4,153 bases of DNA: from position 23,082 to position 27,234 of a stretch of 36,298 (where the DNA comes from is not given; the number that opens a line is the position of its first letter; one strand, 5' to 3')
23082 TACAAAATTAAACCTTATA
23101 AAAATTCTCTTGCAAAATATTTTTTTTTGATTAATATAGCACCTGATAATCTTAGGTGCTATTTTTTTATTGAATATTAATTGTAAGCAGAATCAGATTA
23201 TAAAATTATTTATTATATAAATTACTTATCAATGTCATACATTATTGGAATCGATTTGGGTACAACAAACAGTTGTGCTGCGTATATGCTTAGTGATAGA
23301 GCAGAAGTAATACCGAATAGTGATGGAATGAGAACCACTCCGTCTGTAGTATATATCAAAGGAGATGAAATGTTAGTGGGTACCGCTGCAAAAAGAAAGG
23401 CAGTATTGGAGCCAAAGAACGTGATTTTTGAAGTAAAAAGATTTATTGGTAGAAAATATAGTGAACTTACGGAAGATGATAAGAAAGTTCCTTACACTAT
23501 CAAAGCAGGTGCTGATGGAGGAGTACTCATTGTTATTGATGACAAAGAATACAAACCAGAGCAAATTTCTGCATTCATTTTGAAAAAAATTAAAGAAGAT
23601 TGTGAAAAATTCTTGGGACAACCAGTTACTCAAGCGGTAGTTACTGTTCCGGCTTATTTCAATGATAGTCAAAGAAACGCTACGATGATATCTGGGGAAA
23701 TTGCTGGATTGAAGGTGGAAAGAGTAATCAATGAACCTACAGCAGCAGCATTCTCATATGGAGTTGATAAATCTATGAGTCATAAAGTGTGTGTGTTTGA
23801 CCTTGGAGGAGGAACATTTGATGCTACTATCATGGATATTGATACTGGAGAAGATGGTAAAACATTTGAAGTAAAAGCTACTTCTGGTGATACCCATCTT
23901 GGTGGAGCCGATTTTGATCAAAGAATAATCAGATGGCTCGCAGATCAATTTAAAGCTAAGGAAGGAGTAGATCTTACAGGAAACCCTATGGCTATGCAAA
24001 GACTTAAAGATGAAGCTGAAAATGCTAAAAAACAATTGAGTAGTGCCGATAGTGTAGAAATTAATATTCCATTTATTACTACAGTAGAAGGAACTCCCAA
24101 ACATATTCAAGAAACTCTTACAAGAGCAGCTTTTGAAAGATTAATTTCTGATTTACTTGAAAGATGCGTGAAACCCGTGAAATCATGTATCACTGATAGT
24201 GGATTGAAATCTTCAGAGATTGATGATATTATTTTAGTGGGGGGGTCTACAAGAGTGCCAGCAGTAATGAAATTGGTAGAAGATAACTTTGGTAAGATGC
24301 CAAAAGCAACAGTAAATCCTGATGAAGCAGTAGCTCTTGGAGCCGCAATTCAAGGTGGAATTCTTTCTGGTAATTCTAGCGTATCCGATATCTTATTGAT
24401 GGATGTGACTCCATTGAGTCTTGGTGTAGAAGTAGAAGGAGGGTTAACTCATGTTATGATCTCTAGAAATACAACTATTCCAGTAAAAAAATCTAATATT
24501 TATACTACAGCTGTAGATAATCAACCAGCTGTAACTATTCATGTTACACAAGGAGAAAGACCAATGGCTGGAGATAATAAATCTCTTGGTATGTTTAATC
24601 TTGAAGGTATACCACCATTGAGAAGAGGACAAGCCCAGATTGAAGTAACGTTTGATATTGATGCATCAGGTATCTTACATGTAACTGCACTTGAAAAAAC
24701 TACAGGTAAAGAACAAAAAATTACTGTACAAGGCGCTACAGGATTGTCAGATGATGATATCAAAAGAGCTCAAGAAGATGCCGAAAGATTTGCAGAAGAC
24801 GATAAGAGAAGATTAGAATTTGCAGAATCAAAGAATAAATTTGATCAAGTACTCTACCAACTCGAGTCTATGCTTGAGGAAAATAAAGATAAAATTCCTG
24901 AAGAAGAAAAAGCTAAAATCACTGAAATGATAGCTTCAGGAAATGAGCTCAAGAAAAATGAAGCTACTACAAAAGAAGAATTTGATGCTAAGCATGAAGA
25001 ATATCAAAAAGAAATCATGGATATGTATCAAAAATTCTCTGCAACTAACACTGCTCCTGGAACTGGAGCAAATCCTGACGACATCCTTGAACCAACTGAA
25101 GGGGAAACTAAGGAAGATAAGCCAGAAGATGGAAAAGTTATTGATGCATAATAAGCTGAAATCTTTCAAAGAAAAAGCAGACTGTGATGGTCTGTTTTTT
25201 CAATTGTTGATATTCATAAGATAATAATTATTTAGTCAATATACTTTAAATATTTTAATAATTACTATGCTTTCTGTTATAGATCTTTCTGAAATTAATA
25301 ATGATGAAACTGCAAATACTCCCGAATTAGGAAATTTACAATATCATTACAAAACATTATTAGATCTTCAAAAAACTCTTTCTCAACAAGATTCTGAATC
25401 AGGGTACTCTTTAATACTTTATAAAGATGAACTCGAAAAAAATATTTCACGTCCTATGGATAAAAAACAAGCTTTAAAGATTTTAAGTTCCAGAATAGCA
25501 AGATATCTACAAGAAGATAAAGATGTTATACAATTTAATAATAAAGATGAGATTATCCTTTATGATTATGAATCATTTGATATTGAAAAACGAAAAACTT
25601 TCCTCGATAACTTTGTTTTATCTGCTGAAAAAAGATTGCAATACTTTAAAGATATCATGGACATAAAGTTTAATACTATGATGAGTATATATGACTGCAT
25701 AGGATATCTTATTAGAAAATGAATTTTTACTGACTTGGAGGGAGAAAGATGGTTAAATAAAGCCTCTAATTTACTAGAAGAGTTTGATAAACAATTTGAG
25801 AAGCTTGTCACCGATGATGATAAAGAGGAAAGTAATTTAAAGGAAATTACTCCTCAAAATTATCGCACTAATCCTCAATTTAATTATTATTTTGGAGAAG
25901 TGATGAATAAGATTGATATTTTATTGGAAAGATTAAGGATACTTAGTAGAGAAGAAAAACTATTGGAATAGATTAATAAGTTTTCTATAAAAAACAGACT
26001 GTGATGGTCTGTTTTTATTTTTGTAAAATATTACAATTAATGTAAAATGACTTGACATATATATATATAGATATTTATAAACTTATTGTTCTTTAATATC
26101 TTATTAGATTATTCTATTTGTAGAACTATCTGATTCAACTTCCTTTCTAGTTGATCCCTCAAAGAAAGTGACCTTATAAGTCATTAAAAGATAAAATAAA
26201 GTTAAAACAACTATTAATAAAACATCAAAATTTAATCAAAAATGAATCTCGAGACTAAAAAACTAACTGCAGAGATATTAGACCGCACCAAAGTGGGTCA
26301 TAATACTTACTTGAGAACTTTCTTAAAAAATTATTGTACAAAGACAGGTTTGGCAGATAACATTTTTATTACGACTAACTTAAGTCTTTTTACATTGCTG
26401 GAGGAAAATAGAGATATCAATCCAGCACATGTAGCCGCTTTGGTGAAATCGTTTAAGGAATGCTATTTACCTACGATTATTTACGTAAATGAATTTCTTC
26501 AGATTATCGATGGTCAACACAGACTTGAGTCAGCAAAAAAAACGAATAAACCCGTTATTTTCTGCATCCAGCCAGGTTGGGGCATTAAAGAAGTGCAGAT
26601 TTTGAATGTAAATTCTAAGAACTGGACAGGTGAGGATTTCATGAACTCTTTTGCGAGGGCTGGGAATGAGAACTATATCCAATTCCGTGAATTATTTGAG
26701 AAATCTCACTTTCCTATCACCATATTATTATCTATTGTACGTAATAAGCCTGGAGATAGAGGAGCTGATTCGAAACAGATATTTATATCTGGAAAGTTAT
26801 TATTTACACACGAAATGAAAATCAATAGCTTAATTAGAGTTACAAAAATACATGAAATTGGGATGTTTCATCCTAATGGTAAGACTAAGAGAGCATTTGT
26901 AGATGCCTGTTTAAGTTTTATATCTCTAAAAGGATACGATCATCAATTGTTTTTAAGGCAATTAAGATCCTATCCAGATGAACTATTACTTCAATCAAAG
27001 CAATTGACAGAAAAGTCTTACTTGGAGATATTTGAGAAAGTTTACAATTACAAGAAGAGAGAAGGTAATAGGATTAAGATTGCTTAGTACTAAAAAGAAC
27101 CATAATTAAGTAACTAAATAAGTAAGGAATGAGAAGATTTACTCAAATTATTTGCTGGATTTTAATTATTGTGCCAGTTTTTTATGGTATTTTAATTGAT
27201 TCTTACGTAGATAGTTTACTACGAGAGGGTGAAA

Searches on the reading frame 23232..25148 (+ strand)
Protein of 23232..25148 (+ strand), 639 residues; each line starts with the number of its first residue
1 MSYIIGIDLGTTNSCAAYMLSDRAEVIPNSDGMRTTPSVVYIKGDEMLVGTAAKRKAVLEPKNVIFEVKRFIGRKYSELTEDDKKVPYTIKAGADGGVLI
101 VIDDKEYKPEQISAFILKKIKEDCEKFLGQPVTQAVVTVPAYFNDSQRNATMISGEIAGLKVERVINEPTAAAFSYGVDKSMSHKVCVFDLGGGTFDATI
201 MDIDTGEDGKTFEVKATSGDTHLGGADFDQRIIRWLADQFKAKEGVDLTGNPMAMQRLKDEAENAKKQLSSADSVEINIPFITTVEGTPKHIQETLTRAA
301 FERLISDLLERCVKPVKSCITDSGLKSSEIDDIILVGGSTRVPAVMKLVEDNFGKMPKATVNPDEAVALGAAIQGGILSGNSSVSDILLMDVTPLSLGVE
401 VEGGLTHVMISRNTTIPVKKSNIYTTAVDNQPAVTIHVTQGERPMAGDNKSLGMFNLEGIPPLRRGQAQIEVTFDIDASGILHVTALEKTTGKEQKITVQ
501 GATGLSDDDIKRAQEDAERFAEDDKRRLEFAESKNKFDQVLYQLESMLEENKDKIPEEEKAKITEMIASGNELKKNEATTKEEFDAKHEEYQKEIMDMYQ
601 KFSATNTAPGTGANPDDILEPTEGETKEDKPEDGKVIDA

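Call 89: list_cluster_members(proteins=[window:23232-25148:+, window:22583-23089:+, window:14789-15241:-])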
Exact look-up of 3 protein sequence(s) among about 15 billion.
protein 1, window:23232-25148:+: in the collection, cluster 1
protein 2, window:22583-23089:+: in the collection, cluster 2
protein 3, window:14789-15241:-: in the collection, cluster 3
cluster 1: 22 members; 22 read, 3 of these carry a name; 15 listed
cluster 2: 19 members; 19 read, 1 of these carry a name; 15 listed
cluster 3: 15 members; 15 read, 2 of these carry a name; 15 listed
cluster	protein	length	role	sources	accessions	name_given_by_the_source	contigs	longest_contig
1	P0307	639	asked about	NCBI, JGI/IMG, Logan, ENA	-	-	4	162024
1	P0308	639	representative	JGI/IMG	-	molecular chaperone DnaK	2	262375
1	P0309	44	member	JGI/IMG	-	hypothetical protein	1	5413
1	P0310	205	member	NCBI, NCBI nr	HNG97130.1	MAG TPA: Hsp70 family protein, partial [Candidatus Absconditabacterales bacterium] | Hsp70 family protein [Candidatus Absconditabacterales bacterium]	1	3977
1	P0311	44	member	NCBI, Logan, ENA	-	-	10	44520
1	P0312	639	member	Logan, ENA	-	-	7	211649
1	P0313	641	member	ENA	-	-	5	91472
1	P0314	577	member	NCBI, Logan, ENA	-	-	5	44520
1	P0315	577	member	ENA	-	-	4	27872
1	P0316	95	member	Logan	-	-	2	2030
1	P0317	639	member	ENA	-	-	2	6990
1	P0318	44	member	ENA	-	-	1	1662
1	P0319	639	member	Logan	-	-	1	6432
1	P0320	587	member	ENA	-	-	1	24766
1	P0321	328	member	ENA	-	-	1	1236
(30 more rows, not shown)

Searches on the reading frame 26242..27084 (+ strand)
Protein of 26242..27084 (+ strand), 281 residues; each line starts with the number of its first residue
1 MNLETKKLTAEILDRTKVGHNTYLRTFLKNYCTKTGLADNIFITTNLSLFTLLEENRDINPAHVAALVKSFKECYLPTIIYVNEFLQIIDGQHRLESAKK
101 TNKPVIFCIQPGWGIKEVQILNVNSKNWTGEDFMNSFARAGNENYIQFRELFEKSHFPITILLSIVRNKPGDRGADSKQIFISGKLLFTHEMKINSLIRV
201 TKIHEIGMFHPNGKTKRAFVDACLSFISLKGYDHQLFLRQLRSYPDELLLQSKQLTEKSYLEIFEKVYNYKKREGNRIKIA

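Call 8: search_protein_families(library=pfam, max_evalue=1, proteins=[window:26242-27084:+])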
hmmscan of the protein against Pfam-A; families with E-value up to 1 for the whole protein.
seq(281 aa): 2 families
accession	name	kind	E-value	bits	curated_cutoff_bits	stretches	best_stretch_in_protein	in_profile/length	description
PF03235.19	GmrSD_N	-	0.00081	20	33.2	1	62-147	26-113/199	GmrSD restriction endonuclease, N-terminal domain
PF18215.6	Rtt106_N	-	0.13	12.3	26.3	1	261-274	25-38/45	Histone chaperone Rtt106 N-terminal domain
